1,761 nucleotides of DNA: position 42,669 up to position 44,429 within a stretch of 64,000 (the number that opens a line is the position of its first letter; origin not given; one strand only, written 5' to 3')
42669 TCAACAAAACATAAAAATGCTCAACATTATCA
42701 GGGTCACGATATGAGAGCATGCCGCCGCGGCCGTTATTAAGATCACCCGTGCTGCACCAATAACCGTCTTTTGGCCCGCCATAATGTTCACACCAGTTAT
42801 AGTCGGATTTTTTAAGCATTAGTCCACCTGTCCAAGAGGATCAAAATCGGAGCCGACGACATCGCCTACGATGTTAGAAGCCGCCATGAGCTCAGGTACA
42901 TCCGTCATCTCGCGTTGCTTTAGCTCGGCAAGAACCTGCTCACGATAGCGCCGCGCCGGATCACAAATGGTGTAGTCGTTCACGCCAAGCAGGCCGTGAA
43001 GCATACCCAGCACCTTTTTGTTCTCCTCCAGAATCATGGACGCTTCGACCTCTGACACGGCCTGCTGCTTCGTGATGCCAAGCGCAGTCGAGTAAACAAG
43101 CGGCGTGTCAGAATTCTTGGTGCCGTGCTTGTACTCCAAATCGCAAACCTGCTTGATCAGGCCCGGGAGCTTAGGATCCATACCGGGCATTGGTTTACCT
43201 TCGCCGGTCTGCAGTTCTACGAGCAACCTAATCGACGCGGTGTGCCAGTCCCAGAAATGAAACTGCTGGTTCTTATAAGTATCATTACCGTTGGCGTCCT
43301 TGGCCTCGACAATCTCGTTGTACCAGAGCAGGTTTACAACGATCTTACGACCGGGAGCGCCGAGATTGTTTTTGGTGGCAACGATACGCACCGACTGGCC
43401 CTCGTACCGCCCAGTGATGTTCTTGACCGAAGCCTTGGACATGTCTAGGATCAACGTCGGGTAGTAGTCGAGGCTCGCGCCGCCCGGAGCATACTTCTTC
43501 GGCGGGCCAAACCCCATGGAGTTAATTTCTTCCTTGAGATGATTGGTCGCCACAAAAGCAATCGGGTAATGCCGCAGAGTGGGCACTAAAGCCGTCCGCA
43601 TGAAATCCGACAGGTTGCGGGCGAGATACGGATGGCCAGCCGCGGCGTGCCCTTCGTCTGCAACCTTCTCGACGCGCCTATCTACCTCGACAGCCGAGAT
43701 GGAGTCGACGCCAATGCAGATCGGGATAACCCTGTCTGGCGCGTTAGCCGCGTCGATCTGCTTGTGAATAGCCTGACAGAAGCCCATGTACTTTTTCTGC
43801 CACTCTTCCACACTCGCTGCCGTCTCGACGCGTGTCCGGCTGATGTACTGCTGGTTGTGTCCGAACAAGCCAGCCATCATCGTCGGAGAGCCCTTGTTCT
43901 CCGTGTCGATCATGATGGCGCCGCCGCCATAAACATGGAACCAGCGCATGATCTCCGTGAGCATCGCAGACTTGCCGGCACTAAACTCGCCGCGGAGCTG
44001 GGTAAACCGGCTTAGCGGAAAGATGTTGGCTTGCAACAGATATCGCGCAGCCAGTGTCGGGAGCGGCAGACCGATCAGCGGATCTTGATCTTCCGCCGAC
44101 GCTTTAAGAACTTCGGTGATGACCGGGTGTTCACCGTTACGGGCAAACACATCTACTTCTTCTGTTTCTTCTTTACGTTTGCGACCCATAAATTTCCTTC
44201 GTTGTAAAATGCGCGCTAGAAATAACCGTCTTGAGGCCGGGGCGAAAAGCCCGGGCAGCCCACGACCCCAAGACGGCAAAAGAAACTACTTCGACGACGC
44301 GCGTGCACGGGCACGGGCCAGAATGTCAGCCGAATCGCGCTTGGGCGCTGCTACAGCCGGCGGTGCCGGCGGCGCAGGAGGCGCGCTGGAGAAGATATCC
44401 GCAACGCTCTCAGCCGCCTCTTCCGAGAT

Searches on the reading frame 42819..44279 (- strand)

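Call 11: search_protein_families(library=phrogs, proteins=[window:42819-44279:-], max_evalue=0.001)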
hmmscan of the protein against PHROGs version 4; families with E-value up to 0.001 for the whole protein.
window:42819-44279:- (486 aa): 1 family
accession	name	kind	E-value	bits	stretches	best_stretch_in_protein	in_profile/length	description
phrog_97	-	other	5.1e-31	109.4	1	87-321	70-283/506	UvsX-like recombinase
